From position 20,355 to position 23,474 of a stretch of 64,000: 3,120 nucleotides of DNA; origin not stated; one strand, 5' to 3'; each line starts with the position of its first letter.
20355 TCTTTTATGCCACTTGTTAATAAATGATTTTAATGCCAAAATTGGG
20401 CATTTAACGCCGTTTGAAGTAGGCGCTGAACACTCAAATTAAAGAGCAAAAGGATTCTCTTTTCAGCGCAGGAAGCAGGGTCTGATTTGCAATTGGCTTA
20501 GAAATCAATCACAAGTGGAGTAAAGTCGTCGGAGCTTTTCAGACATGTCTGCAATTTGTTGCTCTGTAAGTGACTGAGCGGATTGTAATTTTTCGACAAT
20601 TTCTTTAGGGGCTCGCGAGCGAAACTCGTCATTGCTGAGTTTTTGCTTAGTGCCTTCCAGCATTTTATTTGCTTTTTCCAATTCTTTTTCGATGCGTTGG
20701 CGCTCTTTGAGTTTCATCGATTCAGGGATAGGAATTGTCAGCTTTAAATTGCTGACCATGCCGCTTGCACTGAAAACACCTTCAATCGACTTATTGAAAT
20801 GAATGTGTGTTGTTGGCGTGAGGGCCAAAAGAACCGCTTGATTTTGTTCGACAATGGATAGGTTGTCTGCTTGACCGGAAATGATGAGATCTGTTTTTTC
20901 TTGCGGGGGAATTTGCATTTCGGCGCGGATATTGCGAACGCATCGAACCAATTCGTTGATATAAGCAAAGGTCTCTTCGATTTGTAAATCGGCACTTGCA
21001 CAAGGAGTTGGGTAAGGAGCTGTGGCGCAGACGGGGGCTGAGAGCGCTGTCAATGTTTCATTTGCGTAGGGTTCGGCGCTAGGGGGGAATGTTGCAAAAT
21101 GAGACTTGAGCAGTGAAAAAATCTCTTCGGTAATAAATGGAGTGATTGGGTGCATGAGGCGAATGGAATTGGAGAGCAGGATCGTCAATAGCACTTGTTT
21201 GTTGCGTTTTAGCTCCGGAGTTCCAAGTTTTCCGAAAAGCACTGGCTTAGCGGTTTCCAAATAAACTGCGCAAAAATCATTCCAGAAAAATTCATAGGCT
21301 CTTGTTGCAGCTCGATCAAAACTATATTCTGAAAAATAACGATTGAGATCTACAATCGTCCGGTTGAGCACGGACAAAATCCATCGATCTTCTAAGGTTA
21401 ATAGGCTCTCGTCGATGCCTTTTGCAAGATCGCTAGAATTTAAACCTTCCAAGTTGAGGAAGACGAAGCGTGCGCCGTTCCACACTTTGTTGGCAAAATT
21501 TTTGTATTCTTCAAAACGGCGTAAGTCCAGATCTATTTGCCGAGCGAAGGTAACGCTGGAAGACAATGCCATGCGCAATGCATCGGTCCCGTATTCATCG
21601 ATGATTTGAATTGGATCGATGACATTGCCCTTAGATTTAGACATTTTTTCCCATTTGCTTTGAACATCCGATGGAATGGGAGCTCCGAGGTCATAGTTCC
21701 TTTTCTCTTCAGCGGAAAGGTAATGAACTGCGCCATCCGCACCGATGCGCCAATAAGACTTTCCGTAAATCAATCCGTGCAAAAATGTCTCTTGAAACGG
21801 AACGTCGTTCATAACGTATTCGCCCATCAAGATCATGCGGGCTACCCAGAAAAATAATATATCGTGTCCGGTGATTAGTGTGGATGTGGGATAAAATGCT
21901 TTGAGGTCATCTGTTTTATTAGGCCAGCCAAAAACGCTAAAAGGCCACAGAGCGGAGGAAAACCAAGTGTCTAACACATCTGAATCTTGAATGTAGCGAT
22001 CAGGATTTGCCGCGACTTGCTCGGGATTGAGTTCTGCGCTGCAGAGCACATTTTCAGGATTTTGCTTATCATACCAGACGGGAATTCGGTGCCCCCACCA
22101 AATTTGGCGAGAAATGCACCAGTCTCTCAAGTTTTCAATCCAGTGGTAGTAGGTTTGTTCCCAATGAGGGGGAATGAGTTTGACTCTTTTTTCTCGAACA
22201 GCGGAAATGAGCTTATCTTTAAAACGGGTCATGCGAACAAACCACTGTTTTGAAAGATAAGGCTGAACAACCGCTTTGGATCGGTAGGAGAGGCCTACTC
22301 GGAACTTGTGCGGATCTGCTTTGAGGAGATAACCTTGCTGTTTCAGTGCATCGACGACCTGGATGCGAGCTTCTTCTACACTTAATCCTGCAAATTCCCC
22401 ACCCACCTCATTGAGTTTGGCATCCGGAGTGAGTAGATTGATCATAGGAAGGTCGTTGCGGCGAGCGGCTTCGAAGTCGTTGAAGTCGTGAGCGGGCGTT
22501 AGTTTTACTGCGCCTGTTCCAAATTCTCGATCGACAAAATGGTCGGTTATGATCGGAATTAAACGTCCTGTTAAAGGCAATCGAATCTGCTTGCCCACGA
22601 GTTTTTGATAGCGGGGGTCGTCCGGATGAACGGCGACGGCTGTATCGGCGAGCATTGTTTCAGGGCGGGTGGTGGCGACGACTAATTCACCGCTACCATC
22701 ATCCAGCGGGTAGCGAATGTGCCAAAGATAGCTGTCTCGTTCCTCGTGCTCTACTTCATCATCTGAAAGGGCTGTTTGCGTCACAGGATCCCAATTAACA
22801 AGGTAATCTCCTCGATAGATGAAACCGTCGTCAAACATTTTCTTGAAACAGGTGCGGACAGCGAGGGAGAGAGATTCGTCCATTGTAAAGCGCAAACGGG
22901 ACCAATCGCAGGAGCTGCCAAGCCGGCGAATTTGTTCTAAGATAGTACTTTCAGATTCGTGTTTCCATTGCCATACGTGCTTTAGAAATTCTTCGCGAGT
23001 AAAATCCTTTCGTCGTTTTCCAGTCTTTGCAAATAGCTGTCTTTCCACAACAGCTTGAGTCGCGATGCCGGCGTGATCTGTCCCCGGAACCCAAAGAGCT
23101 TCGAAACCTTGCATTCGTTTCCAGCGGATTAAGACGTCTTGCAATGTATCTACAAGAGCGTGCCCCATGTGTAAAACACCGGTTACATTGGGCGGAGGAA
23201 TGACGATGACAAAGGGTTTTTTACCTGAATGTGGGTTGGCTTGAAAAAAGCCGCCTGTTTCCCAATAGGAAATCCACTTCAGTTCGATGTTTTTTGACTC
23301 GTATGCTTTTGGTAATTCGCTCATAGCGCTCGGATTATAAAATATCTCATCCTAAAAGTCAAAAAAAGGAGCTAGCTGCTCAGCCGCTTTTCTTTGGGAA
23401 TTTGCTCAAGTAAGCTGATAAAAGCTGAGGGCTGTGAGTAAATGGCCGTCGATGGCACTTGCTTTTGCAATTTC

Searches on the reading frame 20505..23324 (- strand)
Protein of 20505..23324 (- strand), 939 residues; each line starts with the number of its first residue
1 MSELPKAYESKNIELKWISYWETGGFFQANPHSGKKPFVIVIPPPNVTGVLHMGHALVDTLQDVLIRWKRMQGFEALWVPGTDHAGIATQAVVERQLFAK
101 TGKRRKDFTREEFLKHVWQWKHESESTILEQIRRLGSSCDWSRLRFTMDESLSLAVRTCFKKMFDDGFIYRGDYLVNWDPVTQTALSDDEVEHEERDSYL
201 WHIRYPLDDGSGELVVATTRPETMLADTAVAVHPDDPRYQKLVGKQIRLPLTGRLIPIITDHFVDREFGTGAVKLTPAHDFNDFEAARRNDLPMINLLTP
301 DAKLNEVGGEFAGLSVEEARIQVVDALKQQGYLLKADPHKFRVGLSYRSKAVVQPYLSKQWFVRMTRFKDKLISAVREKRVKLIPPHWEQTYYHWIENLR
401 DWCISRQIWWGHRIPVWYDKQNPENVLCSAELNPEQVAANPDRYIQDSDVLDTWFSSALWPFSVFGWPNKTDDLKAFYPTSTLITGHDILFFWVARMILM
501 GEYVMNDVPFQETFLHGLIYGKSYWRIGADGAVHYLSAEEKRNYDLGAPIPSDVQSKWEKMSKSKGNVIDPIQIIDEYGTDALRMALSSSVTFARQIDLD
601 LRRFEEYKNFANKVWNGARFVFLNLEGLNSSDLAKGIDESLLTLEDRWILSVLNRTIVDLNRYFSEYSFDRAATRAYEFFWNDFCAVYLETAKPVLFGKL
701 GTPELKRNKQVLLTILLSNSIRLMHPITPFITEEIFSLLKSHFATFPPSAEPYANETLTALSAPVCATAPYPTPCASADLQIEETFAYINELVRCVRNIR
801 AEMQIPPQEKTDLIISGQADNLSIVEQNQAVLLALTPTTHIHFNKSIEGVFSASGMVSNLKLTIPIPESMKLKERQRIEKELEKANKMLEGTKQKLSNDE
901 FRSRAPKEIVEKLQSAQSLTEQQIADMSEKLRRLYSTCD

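Call 56: search_protein_families(library=pfam, proteins=[window:20505-23324:-], max_evalue=0.001)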
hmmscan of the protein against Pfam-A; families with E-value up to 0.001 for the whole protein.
window:20505-23324:- (939 aa): 5 families
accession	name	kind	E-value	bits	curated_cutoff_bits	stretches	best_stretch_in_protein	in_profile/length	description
PF00133.28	tRNA-synt_1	-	4.4e-130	434.6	22.7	2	17-520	2-369/414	tRNA synthetases class I (I, L, M and V)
PF08264.19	Anticodon_1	-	2.5e-34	118.7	25.1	1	646-814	1-147/148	Anticodon-binding domain of tRNA ligase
PF09334.17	tRNA-synt_1g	-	1.9e-21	76.7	20.1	3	42-192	5-136/391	tRNA synthetases class I (M)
PF13603.12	tRNA-synt_1_2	-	6.2e-11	42.6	25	1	244-303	86-145/185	Leucyl-tRNA synthetase, editing domain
PF10458.14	Val_tRNA-synt_C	-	1.5e-10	41.6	25.9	1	873-934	4-65/66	Valyl tRNA synthetase tRNA binding arm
